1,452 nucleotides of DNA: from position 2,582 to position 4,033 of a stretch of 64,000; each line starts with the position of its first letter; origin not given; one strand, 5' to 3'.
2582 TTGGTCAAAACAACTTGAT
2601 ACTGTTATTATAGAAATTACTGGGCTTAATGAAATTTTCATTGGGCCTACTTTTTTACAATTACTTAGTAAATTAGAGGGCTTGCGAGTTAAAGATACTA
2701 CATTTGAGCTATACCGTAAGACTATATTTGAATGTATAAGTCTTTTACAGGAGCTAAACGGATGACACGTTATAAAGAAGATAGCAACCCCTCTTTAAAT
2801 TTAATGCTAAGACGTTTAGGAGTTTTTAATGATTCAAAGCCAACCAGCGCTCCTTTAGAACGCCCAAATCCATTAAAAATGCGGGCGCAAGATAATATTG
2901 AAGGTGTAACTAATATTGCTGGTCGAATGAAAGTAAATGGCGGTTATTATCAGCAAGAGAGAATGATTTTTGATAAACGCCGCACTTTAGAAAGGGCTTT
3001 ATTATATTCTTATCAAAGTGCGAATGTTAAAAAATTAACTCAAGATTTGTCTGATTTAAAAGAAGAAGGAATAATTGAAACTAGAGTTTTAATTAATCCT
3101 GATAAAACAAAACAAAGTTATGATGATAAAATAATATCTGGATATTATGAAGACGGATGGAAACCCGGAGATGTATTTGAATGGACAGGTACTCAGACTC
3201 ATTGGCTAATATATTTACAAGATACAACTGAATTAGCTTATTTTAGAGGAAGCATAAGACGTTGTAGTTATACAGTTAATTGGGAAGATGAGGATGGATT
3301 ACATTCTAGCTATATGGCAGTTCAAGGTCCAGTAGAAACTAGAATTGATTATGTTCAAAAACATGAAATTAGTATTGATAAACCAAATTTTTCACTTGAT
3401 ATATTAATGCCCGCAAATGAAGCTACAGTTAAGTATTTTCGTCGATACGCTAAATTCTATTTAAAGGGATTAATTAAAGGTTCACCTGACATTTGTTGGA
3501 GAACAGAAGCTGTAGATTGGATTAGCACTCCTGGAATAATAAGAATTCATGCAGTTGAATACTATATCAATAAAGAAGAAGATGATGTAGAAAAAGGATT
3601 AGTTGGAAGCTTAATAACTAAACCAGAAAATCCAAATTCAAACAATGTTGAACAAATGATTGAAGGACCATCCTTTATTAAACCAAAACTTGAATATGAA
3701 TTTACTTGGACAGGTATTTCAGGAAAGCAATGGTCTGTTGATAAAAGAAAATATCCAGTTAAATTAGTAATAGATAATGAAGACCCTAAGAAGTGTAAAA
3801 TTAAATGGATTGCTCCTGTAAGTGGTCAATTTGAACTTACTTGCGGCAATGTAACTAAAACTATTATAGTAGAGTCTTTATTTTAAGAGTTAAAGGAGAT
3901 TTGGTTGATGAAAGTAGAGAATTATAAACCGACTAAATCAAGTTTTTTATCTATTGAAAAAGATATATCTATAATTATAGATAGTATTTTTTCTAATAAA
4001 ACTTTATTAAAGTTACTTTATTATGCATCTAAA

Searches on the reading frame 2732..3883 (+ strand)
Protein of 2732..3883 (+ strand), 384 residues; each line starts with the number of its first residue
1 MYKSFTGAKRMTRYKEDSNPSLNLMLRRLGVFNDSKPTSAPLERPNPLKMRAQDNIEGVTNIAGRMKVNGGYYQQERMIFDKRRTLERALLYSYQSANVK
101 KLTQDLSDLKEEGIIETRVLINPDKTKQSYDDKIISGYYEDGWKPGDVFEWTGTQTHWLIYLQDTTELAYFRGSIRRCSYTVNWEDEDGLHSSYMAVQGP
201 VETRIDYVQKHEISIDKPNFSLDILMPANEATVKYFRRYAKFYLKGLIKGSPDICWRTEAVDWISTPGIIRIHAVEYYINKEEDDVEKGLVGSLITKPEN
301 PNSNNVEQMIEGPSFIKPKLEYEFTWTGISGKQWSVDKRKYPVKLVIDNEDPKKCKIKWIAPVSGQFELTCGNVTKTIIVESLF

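Call 7: search_protein_families(library=phrogs, proteins=[window:2732-3883:+], max_evalue=0.01)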
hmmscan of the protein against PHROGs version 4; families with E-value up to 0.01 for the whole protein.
window:2732-3883:+ (384 aa): 2 families
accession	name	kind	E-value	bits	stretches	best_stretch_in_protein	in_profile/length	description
phrog_31155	-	unknown function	4e-20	73.6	1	104-320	71-285/353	-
phrog_16444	-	unknown function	7.6e-05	22.3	1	121-290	47-205/397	-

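Call 27: search_protein_families(library=pfam, proteins=[window:2732-3883:+], max_evalue=0.1)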
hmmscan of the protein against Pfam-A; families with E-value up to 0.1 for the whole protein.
window:2732-3883:+ (384 aa): 0 families
